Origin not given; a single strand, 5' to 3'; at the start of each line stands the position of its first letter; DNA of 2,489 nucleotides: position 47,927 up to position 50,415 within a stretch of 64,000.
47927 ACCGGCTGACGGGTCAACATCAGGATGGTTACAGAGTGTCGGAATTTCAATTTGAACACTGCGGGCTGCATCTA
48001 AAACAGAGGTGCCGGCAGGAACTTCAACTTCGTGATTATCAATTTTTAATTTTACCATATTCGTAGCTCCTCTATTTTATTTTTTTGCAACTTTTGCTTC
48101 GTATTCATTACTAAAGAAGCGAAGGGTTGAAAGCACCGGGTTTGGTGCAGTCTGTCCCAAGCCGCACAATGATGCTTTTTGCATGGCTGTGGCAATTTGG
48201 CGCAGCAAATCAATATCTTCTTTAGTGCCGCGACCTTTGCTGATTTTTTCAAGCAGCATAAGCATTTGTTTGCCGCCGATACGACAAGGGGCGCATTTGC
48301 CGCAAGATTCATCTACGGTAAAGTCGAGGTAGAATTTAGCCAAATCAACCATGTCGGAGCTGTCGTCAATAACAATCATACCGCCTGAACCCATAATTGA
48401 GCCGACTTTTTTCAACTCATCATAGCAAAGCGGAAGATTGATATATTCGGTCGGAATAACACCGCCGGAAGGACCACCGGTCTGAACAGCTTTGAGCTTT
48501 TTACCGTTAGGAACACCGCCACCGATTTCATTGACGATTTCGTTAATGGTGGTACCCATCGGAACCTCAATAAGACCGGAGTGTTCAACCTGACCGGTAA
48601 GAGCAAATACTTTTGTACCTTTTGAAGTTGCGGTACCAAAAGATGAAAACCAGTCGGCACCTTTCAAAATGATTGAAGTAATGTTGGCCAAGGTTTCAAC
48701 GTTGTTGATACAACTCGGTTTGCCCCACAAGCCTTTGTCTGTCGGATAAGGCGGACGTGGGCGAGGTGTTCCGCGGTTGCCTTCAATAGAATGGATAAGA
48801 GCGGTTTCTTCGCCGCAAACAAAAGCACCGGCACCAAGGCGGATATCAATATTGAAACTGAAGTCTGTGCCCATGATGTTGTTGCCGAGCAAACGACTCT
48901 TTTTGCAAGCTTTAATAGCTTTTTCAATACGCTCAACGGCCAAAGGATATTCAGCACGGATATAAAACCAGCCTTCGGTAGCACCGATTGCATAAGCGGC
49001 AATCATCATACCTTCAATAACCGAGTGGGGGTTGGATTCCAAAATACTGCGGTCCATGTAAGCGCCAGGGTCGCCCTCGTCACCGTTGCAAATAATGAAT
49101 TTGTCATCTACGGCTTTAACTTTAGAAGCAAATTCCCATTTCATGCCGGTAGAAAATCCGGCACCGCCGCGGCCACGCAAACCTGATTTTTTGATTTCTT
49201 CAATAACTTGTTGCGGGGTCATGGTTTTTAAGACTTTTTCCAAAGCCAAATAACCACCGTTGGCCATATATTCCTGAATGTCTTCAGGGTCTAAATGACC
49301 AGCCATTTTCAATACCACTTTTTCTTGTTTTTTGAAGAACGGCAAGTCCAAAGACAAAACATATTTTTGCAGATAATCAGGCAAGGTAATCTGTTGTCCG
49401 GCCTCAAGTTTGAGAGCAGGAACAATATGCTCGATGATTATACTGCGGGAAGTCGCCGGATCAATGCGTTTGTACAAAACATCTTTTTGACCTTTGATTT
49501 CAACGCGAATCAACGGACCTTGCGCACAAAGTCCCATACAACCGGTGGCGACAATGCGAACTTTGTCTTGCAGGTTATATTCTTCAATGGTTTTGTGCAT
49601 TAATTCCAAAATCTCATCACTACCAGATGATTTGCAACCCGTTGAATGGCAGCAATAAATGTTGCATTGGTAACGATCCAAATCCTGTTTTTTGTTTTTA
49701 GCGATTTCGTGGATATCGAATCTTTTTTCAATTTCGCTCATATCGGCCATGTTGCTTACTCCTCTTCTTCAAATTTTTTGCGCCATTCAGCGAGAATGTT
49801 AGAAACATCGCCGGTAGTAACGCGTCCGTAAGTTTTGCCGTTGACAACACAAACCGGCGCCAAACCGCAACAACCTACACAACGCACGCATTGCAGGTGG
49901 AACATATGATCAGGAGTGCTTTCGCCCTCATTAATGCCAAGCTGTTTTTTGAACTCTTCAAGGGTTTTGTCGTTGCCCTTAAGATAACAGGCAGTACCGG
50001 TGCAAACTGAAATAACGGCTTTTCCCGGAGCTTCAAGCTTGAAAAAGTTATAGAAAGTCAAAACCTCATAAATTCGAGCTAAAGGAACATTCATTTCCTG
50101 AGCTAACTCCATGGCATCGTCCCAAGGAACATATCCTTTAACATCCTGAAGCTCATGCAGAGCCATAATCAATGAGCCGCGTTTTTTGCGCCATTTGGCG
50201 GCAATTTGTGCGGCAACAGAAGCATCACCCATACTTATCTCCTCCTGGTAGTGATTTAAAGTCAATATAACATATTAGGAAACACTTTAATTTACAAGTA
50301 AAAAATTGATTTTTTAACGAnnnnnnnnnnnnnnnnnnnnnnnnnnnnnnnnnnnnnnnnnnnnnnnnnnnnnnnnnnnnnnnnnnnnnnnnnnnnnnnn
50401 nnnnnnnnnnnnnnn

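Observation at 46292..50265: Complete trimeric NuoE/NuoF/HydA [FeFe]-hydrogenase operon in a genome that otherwise looks alphaproteobacterial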

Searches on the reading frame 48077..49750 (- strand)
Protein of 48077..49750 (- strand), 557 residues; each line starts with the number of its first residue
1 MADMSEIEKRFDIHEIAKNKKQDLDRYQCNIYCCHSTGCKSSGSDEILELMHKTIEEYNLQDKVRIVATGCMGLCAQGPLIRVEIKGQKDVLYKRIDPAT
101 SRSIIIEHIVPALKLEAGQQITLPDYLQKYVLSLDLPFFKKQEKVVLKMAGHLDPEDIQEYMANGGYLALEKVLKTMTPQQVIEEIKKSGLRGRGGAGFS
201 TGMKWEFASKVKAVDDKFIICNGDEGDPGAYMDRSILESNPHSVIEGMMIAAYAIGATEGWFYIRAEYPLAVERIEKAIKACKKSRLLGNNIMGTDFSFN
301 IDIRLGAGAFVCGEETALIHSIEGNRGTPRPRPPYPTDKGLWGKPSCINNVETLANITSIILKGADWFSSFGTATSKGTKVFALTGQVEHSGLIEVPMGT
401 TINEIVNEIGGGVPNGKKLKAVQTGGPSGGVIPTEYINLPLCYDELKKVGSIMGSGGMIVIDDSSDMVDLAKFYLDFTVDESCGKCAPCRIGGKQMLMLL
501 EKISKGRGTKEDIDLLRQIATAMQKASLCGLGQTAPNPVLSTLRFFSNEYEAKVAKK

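Call 5: search_protein_families(library=pfam, proteins=[window:48077-49750:-])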
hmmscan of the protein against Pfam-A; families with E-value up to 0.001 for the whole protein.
window:48077-49750:- (557 aa): 5 families
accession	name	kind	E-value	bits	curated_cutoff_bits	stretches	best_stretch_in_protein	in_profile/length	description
PF01512.22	Complex1_51K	-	1.6e-46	158.4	31.2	1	186-358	1-149/150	Nuo51 FMN-binding domain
PF10589.14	NADH_4Fe-4S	-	1.3e-32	111.9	23.5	1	469-552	1-84/85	NADH-ubiquinone oxidoreductase-F iron-sulfur binding region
PF01257.25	2Fe-2S_thioredx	-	1.1e-06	29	24.8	1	29-105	66-141/145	Thioredoxin-like [2Fe-2S] ferredoxin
PF10531.15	SLBB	-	6.8e-06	26.3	27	1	381-431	1-54/55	SLBB domain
PF22461.2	SLBB_2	-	4.4e-05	23.9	27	1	381-427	2-49/79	SLBB domain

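Call 11: search_solved_structures(query=window:48077-49750:-, show_alignments=2)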
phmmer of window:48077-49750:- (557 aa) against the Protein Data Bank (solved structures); distinct sequences matched with E-value up to 0.001: 66 (the best 60 are shown).
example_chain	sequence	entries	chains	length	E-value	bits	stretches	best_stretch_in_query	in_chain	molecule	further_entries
7t2r_B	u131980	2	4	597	6.3e-199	665.6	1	27-555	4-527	NiFe hydrogenase subunit B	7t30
7q4v_B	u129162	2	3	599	2.1e-195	653.9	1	29-555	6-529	Iron hydrogenase HydB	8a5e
9n5u_B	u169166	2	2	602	1.2e-179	602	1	41-554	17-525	NfnB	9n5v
8a6t_B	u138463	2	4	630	1.1e-176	592.2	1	20-555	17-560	Electron bifurcating hydrogenase subunit HydB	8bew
9bov_B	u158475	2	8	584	1.2e-176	592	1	41-555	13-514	NADH dehydrogenase (Quinone)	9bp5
7q4w_B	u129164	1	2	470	2.1e-172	578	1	158-555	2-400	Iron hydrogenase HydB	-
8oh5_B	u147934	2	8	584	3.5e-172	577.3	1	43-555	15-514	NAD-reducing hydrogenase subunit HoxF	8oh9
7p5h_B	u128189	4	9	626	5.5e-161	540.3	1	29-554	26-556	Fe-hydrogenase, subunit beta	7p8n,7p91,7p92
9mqx_B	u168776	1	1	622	1.3e-160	539.1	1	21-554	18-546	NADH:ubiquinone oxidoreductase, NADH-binding (51 kD) subunit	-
2fug_1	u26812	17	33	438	9.5e-118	397.6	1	157-554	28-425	NADH-quinone oxidoreductase chain 1 | NADH-QUINONE OXIDOREDUCTASE SUBUNIT 1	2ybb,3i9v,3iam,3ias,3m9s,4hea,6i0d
6vw7_B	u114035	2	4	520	8.4e-116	391.2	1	42-550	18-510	NAD-dependent formate dehydrogenase beta subunit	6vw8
6tg9_B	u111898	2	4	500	5.9e-111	375.2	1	132-550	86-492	Formate dehydrogenase subunit beta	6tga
9wxb_C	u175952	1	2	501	2.8e-109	369.7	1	134-550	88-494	Formate dehydrogenase beta subunit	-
7q5y_C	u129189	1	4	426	2.6e-107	363.2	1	146-552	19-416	NADH-quinone oxidoreductase subunit F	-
9fe7_B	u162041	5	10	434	2.8e-107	363.1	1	146-552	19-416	NADH-quinone oxidoreductase subunit F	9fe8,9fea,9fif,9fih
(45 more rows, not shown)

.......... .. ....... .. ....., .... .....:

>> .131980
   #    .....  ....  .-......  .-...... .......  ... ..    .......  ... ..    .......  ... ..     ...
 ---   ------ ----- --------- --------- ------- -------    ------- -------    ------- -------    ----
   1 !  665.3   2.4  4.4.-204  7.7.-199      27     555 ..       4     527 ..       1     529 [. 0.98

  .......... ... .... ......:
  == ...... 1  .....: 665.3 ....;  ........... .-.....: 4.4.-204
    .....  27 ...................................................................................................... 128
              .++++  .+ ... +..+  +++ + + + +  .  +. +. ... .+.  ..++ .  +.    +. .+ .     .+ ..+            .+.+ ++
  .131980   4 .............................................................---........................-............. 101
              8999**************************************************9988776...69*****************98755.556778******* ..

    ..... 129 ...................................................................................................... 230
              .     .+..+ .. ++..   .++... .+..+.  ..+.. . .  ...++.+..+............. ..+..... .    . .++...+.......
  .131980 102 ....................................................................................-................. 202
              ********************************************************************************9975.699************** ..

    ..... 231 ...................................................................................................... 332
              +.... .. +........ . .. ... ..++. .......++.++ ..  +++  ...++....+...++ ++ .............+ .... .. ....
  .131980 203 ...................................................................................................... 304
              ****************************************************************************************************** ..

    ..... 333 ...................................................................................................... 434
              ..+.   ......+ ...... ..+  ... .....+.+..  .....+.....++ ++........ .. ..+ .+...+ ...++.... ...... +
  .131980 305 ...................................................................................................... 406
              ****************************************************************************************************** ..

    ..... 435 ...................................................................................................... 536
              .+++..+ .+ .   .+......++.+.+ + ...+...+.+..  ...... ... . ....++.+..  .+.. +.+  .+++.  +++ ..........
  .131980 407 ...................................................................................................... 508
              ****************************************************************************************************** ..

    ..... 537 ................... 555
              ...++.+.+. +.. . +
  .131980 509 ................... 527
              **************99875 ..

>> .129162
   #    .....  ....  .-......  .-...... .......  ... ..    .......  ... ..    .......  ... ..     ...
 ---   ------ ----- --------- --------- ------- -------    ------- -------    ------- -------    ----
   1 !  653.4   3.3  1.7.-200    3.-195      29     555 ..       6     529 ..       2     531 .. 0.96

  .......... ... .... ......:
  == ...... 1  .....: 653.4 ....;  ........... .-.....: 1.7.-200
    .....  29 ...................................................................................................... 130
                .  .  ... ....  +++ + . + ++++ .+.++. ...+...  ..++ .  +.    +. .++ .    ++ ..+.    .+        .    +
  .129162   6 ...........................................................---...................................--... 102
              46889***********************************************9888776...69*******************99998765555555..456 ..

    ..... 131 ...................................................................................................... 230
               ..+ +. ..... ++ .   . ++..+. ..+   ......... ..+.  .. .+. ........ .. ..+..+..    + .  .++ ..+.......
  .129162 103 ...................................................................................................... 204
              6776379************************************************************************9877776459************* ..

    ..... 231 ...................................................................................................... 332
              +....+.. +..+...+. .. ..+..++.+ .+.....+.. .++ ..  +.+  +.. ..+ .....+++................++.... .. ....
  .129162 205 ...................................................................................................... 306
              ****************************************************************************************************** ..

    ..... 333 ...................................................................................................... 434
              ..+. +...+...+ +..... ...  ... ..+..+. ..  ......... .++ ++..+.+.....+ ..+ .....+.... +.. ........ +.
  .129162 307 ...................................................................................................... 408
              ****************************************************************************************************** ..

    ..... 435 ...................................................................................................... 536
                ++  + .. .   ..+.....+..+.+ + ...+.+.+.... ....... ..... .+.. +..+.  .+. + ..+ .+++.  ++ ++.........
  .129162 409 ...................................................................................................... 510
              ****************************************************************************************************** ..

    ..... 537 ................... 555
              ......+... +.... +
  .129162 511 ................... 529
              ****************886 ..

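Call 30: search_protein_families(library=ncbifam, proteins=[window:48077-49750:-], max_evalue=0.00001)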
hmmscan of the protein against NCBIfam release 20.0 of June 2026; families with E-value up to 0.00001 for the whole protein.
window:48077-49750:- (557 aa): 8 families
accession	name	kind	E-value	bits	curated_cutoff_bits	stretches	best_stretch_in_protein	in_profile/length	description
TIGR01959.1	nuoF_fam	equivalog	2e-146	487.6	558.65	1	154-554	10-410/410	NADH-quinone oxidoreductase subunit NuoF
NF010120.0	PRK13596.1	equivalog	4.8e-118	394.4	389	1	140-556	3-419/433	NADH-quinone oxidoreductase subunit NuoF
NF008436.0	PRK11278.1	equivalog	7.1e-116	387.7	749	1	153-556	22-428/448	NADH-quinone oxidoreductase subunit NuoF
TIGR04481.1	PR_assoc_PrdC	equivalog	2.4e-14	53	490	1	178-427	72-283/425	proline reductase-associated electron transfer protein PrdC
NF003454.1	PRK05035.1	equivalog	7e-14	51.2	345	1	174-431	118-336/556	electron transport complex subunit RsxC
TIGR01945.1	rnfC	subfamily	4.7e-13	48.5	245.95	1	172-431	114-333/435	RnfABCDGE type electron transport complex subunit C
NF041612.1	fdxn_Clost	equivalog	2.1e-07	31.4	150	1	29-109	14-91/102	2Fe-2S ferredoxin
NF041613.1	fdxn_Azotob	equivalog_domain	2.7e-06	27.6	195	1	38-110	23-92/107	2Fe-2S ferredoxin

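Call 39: search_protein_representatives(protein=window:48077-49750:-)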
Query: 557 residues. Proteins with E-value up to 0.001 (for the whole library): 24101; up to 1e-10: 13647; up to 1e-30: 3904. The best 150 are listed.
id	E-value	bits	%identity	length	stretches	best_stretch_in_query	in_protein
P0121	9.3e-234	793.8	61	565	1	10-554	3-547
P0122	1.6e-198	677.5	51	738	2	28-555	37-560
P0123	6.9e-188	642.4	52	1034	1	13-555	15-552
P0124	6.2e-182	622.7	54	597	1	26-556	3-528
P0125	2.2e-180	617.6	49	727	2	32-557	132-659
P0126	3.1e-179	613.8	51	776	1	24-555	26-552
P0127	3.8e-174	597.0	52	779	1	25-553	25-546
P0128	4.7e-174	596.7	51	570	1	11-555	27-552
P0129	1.6e-173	595.0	56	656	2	141-551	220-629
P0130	4.5e-167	573.7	46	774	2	28-555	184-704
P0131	5.0e-165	566.9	48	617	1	37-555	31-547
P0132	5.7e-165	566.7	50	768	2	42-554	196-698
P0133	8.7e-165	566.1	50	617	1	40-555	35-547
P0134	1.0e-164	565.9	50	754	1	38-553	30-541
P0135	3.5e-164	564.1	47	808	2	29-556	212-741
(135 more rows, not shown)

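Call 54: find_encoding_contigs(protein=P0121, flank=8000, max_places=4)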
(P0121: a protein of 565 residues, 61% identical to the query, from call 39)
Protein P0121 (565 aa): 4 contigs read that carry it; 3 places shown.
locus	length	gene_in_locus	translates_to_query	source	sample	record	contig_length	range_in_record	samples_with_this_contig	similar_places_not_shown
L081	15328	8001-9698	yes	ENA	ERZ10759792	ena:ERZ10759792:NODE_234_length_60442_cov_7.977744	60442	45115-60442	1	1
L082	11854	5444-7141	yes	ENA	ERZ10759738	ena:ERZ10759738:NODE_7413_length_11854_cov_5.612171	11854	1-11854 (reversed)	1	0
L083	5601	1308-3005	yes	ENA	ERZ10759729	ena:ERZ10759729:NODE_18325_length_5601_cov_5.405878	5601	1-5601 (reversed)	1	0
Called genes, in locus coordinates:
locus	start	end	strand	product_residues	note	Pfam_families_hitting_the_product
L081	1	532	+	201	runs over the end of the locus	PF01195:Pept_tRNA_hydro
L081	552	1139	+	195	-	-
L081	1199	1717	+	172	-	PF00436:SSB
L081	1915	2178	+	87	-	PF01084:Ribosomal_S18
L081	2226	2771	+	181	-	PF01281:Ribosomal_L9_N, PF03948:Ribosomal_L9_C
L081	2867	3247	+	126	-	PF13534:Fer4_17 (faint)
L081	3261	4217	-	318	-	PF00389:2-Hacid_dh, PF02826:2-Hacid_dh_C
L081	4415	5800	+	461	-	PF00772:DnaB, PF13481:AAA_25, PF03796:DnaB_C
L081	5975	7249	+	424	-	-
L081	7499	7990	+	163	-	PF01257:2Fe-2S_thioredx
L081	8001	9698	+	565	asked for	PF01512:Complex1_51K, PF10531:SLBB (weak), PF10589:NADH_4Fe-4S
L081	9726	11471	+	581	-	PF00111:Fer2 (weak), PF13510:Fer2_4, PF13237:Fer4_10 (faint), PF10588:NADH-G_4Fe-4S_3, PF12838:Fer4_7, PF00037:Fer4 (weak), PF02906:Fe_hyd_lg_C, PF02256:Fe_hyd_SSU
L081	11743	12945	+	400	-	PF00924:MS_channel_2nd, PF21082:MS_channel_3rd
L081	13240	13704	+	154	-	PF02130:YbeY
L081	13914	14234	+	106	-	PF01909:NTP_transf_2, PF18765:Polbeta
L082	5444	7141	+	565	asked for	PF01512:Complex1_51K, PF10531:SLBB (weak), PF10589:NADH_4Fe-4S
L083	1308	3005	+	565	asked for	PF01512:Complex1_51K, PF10531:SLBB (weak), PF10589:NADH_4Fe-4S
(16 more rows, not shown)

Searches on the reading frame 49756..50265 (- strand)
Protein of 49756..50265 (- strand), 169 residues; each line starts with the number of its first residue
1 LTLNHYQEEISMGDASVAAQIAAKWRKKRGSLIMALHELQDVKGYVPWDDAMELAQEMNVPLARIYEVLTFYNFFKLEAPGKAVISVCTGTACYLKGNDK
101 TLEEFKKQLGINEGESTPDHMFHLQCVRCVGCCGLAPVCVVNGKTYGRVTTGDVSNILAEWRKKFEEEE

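Call 5: search_protein_families(library=pfam, proteins=[window:49756-50265:-])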
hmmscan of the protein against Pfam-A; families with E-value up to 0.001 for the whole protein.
window:49756-50265:- (169 aa): 1 family
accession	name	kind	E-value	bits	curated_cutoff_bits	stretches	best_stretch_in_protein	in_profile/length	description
PF01257.25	2Fe-2S_thioredx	-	4.3e-46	156.8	24.8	1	19-161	2-144/145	Thioredoxin-like [2Fe-2S] ferredoxin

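Call 30: search_protein_families(library=ncbifam, proteins=[window:49756-50265:-], max_evalue=0.00001)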
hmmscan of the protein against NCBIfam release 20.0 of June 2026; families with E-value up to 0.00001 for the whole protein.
window:49756-50265:- (169 aa): 9 families
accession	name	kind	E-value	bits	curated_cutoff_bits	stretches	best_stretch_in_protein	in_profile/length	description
NF005747.0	PRK07571.1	equivalog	1.1e-39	135.8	224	1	26-163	33-170/173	bidirectional hydrogenase complex protein HoxE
TIGR01958.1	nuoE_fam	subfamily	6e-36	123.8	142.4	1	20-161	4-147/148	NADH-quinone oxidoreductase subunit NuoE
NF005722.0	PRK07539.1-2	equivalog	7.1e-35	120.4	141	1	18-160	13-155/157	NADH-quinone oxidoreductase subunit NuoE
NF004638.0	PRK05988.1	equivalog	3.5e-33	114.7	198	1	14-162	10-158/159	formate dehydrogenase subunit gamma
NF005725.0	PRK07539.1-5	equivalog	6.8e-32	110.5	220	1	23-163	30-173/174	NADH-quinone oxidoreductase subunit NuoE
NF005723.0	PRK07539.1-3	equivalog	5.5e-26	91.3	226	1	27-160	21-155/158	NADH-quinone oxidoreductase subunit NuoE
NF005721.0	PRK07539.1-1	equivalog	1e-25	90.6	308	1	5-163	21-179/292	NADH-quinone oxidoreductase subunit NuoE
NF005724.0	PRK07539.1-4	equivalog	3.4e-19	69.6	280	1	24-160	32-171/240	NADH-quinone oxidoreductase subunit NuoE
NF009040.0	PRK12373.1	equivalog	1.7e-13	51.1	514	1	24-160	29-168/400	NADH-quinone oxidoreductase subunit E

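Call 73: search_solved_structures(query=window:49756-50232:-, max_evalue=1e-10)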
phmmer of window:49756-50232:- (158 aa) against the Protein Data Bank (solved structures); distinct sequences matched with E-value up to 1e-10: 52.
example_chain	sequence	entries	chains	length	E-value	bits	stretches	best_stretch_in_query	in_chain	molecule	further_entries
8a6t_C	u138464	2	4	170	6.2e-38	133.5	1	9-150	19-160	Electron bifurcating hydrogenase subunit HydC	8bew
7t2r_C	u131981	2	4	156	5.2e-35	124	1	8-149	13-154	NiFe hydrogenase subunit C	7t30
7p5h_C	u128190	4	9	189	5.4e-32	114.2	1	9-155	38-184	Fe-hydrogenase, subunit gamma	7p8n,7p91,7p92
9n5u_C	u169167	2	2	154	2e-31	112.4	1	17-149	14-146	NfnC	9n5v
7q4v_C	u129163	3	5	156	5.1e-31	111.1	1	6-149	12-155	Iron hydrogenase HydC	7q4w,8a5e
9mqx_C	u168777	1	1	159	4e-30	108.1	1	8-148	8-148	NADH:ubiquinone oxidoreductase 24 kD subunit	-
8oh5_A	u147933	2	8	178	5.3e-29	104.5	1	10-149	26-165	NAD-dependent formate dehydrogenase gamma subunit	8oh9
9bov_C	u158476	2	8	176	9.7e-29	103.7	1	6-147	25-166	NADH dehydrogenase (Ubiquinone), 24 kDa subunit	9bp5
8b9z_E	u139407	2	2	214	1.6e-26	96.4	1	16-150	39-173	NADH dehydrogenase (Ubiquinone) 24 kDa subunit, isoform A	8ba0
8esw_V2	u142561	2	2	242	2.3e-26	96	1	16-150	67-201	NADH dehydrogenase (Ubiquinone) 24 kDa subunit, isoform A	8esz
5xtb_O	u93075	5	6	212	6.2e-25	91.3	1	20-150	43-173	NADH dehydrogenase [ubiquinone] flavoprotein 2, mitochondrial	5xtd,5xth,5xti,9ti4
6q9c_A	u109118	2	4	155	8.2e-25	90.9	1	14-148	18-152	NADH-quinone oxidoreductase subunit E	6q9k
6hl2_A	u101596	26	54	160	9.1e-25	90.7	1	14-148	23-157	NADH-quinone oxidoreductase subunit E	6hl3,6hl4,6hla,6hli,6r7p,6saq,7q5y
9cwt_O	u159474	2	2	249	9.2e-25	90.7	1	20-150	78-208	NADH dehydrogenase [ubiquinone] flavoprotein 2, mitochondrial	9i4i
7zd6_2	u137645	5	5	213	1.2e-24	90.4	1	20-150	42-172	NADH dehydrogenase [ubiquinone] flavoprotein 2, mitochondrial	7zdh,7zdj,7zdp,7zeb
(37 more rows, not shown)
